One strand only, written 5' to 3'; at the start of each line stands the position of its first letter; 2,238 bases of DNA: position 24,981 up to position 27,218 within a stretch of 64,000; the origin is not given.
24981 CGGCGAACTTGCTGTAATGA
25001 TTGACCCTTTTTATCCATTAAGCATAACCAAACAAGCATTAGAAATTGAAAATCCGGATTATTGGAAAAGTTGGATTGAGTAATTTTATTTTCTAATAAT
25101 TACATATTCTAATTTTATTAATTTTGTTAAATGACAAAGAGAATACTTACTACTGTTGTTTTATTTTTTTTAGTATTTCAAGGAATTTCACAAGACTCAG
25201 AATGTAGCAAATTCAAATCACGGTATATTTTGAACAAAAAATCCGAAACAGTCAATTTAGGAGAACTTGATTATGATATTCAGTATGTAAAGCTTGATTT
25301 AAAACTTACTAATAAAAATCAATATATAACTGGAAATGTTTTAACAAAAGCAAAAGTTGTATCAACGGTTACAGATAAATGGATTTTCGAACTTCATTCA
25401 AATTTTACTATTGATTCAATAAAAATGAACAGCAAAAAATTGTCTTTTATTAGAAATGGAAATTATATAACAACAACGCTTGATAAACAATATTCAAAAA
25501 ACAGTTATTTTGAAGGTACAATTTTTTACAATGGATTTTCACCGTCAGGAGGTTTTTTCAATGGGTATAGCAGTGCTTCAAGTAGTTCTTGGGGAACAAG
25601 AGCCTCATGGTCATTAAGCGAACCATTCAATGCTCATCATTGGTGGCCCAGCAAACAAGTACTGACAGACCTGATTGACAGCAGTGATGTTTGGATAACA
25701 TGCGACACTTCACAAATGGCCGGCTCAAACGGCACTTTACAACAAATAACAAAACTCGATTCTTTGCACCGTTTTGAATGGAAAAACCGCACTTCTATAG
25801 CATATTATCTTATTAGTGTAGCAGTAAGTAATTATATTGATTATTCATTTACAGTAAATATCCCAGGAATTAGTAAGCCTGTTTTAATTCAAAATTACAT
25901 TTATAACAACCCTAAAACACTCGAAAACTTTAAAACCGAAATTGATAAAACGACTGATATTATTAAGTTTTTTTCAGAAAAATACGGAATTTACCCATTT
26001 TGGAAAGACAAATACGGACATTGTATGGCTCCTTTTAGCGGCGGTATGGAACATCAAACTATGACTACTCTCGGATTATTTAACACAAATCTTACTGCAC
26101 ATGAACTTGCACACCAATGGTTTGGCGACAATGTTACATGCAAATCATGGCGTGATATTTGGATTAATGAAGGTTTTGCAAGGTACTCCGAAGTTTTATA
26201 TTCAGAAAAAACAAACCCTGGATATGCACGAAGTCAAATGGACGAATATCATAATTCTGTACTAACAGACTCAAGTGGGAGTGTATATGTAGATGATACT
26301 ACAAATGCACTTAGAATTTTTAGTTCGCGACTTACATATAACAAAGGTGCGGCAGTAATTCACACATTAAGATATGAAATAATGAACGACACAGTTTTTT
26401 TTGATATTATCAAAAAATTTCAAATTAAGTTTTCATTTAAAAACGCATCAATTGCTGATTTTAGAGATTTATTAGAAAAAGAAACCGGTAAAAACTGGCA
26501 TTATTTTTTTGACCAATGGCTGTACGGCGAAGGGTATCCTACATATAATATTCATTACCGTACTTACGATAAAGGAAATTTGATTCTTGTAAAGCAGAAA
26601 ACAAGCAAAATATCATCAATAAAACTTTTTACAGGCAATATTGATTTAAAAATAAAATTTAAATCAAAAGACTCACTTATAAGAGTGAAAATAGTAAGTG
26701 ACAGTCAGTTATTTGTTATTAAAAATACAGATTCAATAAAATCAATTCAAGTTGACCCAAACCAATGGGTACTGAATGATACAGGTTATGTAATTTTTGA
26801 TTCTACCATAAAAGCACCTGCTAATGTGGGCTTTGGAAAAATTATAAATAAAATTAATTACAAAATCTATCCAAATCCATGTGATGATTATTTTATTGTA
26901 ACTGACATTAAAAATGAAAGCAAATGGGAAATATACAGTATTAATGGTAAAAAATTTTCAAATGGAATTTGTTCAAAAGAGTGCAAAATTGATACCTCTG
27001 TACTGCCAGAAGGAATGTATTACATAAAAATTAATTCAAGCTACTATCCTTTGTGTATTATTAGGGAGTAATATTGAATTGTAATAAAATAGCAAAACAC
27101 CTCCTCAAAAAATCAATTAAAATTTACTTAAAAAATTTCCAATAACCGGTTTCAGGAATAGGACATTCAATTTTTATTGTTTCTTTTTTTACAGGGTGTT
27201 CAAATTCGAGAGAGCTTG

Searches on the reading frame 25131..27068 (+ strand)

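Call 83: search_protein_families(library=pfam, proteins=[window:25131-27068:+], max_evalue=0.000001)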
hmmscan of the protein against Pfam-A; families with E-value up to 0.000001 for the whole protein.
window:25131-27068:+ (646 aa): 2 families
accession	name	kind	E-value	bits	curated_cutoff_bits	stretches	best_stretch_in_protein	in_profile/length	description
PF01433.26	Peptidase_M1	-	8.4e-29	101.2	27.7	1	318-463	67-218/218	Peptidase family M1 domain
PF18962.6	Por_Secre_tail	-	9e-10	39.1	27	1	579-637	1-65/75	Secretion system C-terminal sorting domain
